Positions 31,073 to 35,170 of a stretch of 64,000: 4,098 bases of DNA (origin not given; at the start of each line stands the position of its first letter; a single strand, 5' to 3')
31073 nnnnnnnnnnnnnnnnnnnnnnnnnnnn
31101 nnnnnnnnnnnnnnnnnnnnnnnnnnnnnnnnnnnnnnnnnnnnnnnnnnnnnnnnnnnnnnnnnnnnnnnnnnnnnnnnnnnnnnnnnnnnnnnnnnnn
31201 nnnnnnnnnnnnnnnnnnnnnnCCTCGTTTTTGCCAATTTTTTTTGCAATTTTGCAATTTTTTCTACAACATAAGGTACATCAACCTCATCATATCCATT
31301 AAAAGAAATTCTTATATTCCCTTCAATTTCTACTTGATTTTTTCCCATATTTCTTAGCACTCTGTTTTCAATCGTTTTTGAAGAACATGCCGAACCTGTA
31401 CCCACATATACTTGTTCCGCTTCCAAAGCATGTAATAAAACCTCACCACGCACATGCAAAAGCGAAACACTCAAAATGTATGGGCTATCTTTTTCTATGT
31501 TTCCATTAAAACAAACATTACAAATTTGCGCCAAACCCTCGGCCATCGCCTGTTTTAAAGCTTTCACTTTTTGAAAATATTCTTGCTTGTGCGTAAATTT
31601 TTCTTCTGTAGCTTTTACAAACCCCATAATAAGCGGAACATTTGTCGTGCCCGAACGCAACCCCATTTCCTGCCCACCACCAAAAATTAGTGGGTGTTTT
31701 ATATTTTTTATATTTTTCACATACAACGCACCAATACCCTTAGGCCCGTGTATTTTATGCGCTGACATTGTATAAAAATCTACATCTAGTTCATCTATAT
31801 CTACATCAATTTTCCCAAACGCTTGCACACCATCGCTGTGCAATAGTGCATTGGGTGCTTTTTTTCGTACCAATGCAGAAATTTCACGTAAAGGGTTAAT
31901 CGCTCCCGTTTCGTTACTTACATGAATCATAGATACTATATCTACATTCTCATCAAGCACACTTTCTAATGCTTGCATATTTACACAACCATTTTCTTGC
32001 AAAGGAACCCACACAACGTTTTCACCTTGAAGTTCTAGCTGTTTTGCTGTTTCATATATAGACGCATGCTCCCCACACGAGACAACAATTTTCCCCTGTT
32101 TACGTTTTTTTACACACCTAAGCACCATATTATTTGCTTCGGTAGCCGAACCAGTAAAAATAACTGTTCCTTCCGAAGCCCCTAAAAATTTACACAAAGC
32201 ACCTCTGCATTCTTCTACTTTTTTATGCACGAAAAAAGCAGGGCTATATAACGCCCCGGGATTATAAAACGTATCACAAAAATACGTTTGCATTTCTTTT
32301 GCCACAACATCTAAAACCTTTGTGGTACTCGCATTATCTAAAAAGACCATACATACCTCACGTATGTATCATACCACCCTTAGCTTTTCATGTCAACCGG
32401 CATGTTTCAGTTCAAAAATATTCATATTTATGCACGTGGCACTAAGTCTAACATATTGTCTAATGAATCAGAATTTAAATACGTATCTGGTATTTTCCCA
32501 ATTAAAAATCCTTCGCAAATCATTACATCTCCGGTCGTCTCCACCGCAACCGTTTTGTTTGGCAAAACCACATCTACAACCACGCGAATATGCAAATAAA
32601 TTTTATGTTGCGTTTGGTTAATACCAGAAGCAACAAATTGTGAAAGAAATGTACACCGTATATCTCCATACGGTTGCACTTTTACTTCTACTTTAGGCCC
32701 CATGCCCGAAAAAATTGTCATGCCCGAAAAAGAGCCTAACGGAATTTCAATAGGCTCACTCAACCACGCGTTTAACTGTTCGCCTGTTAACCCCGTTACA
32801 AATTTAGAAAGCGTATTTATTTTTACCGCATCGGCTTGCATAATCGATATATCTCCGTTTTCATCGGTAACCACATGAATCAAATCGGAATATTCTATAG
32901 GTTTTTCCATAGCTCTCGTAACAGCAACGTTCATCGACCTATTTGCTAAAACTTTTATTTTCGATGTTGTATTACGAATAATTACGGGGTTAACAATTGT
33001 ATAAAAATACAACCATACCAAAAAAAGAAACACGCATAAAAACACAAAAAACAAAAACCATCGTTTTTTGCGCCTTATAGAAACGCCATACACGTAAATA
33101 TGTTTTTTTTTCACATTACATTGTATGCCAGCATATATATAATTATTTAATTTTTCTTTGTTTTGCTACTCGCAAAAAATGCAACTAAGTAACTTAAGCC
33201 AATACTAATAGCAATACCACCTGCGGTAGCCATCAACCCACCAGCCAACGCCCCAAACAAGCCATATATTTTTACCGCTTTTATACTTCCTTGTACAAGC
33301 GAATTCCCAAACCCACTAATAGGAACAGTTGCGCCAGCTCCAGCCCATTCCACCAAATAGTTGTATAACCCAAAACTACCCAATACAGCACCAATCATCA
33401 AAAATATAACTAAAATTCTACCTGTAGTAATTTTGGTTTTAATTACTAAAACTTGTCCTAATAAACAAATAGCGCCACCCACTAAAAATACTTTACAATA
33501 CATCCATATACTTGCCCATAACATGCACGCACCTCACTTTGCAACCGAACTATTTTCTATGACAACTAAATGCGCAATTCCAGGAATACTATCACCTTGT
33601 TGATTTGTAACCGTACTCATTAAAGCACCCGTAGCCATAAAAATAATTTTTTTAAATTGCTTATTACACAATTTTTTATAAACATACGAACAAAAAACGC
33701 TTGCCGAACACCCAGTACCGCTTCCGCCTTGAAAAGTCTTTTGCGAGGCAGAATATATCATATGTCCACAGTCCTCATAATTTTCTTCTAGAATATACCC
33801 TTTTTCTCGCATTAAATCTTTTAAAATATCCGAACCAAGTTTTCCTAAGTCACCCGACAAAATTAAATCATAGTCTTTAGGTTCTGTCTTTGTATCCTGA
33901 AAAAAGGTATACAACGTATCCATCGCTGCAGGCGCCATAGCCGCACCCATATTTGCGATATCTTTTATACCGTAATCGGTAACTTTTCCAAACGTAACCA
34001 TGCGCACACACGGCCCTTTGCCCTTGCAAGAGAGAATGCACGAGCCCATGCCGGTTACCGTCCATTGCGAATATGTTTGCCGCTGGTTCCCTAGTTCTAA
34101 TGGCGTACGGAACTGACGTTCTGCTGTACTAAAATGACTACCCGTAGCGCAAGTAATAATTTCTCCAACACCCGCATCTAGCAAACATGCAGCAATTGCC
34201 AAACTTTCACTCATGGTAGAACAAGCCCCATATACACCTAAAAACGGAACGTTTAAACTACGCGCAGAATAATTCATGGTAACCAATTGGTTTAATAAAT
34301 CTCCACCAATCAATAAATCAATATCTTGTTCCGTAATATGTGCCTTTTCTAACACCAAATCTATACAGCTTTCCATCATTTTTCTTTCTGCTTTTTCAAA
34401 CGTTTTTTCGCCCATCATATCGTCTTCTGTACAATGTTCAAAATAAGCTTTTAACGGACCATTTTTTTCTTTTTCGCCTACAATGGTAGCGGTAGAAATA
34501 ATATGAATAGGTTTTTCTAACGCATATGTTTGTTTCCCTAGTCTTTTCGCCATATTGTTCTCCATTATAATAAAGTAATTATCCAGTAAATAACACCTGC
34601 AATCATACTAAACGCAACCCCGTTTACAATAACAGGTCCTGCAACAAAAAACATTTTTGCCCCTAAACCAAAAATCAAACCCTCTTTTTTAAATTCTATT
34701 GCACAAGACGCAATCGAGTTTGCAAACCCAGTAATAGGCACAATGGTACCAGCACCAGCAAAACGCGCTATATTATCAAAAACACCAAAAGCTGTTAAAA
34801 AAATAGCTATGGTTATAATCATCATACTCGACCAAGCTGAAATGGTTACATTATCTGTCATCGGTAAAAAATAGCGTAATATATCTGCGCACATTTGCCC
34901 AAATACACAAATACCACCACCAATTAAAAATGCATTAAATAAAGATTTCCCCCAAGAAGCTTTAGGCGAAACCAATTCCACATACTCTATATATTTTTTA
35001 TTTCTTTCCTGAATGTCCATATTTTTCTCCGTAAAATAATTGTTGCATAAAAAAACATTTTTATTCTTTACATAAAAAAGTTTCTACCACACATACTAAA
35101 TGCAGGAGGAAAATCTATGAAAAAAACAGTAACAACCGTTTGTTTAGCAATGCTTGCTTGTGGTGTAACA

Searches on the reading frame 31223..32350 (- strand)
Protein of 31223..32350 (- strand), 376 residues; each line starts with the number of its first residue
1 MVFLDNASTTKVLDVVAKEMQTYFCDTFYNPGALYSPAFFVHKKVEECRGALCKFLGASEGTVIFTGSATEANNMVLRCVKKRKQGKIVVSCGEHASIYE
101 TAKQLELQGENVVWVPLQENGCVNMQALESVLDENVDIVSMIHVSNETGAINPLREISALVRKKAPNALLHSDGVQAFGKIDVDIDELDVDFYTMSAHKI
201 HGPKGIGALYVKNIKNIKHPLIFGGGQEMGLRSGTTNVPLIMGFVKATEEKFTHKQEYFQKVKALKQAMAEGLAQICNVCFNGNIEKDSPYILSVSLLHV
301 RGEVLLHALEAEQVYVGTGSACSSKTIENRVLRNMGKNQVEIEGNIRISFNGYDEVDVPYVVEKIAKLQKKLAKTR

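Call 23: search_protein_families(library=ncbifam, proteins=[window:31223-32350:-], max_evalue=1e-8)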
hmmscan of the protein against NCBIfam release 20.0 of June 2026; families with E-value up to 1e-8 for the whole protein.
window:31223-32350:- (376 aa): 21 families
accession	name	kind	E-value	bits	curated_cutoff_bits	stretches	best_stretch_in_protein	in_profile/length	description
TIGR03402.1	FeS_nifS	equivalog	2e-88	296.7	530.75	1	2-373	1-374/379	cysteine desulfurase NifS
TIGR03235.1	DNA_S_dndA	equivalog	2.6e-82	277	480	1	3-349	1-352/353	cysteine desulfurase DndA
NF010611.0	PRK14012.1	equivalog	1e-77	261.8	548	1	2-372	7-382/406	IscS subfamily cysteine desulfurase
TIGR02006.1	IscS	equivalog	8.8e-77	258.8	643.2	1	2-372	5-378/402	IscS subfamily cysteine desulfurase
TIGR03403.1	nifS_epsilon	equivalog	1.4e-73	247.9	587.7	1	2-372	1-376/382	NifS family cysteine desulfurase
NF002806.0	PRK02948.1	subfamily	2.2e-61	207.9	304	1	1-370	1-373/381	IscS subfamily cysteine desulfurase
TIGR01979.1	sufS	subfamily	2e-45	155.4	475.1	1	1-370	19-400/403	SufS family cysteine desulfurase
TIGR01977.1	am_tr_V_EF2568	hypoth_equivalog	4.4e-36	124.7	377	1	2-326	1-341/376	cysteine desulfurase family protein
NF041166.1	f2_encap_cargo1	exception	7.9e-32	111.1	800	1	1-226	246-475/623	family 2A encapsulin nanocompartment cargo protein cysteine desulfurase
NF006791.0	PRK09295.1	equivalog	2e-29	102.9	661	1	2-227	25-254/406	cysteine desulfurase SufS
NF008126.0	PRK10874.1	equivalog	1.6e-28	99.9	607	1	2-228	21-251/401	cysteine desulfurase CsdA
TIGR03392.1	FeS_syn_CsdA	equivalog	3e-27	95.8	493.6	1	2-243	18-278/398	cysteine desulfurase CsdA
TIGR01976.1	am_tr_V_VC1184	hypoth_equivalog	1.1e-22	80.9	352.35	1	1-213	19-233/401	cysteine desulfurase-like protein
NF040779.1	Sec_lyase_SclA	exception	4e-18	65.5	525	1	40-227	40-228/378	selenocysteine lyase SclA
TIGR04343.1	egtE_PLP_lyase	equivalog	1.6e-16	60.1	400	1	46-212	57-216/370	ergothioneine biosynthesis PLP-dependent enzyme EgtE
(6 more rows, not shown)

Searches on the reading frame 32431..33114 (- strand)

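Call 54: search_protein_families(library=ncbifam, proteins=[window:32431-33114:-], max_evalue=0.001)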
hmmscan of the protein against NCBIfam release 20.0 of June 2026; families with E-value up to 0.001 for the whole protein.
window:32431-33114:- (228 aa): 1 family
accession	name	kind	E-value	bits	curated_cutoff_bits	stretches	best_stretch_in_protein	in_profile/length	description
TIGR02832.1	spo_yunB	equivalog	2.3e-42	144.9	111.9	1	14-215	2-203/204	sporulation protein YunB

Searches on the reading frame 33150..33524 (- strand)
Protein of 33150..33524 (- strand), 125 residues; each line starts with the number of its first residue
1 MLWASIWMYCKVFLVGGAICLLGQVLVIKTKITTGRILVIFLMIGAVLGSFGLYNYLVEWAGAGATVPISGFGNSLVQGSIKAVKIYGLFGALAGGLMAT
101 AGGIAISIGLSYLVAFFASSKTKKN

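Call 54: search_protein_families(library=ncbifam, proteins=[window:33150-33524:-], max_evalue=0.001)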
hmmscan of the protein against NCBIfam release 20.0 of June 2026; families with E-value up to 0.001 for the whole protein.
window:33150-33524:- (125 aa): 2 families
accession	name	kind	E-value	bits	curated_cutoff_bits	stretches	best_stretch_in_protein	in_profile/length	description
TIGR02839.1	spore_V_AE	equivalog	8.2e-34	116.3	131.1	1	9-121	1-113/114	stage V sporulation protein AE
TIGR02838.1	spore_V_AC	equivalog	1.7e-11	44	164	1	11-116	22-135/141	stage V sporulation protein AC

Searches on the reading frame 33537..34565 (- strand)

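Call 23: search_protein_families(library=ncbifam, proteins=[window:33537-34565:-], max_evalue=1e-8)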
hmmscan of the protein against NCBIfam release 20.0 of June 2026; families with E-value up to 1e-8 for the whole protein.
window:33537-34565:- (343 aa): 3 families
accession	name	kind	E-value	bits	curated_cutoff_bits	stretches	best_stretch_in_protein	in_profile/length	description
NF006160.0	PRK08304.1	subfamily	9.4e-147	488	402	1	6-339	2-336/337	stage V sporulation protein AD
TIGR02845.1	spore_V_AD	equivalog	5e-136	452.8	411.8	1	11-337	1-327/327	stage V sporulation protein AD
NF009069.0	PRK12404.1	subfamily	2.6e-118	394.8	442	1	10-340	4-335/338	stage V sporulation protein AD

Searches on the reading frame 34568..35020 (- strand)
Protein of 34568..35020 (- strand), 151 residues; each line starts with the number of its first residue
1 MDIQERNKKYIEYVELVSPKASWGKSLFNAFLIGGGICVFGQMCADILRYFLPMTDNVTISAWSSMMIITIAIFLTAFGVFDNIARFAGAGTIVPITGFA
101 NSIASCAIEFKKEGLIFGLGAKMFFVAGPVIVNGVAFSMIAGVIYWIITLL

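Call 54: search_protein_families(library=ncbifam, proteins=[window:34568-35020:-], max_evalue=0.001)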
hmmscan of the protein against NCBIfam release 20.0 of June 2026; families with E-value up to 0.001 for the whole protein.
window:34568-35020:- (151 aa): 2 families
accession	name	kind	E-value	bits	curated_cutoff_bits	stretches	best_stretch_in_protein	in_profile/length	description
TIGR02838.1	spore_V_AC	equivalog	3.6e-43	146.7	164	1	9-148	2-140/141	stage V sporulation protein AC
TIGR02839.1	spore_V_AE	equivalog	2e-14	53.8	131.1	1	29-145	3-110/114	stage V sporulation protein AE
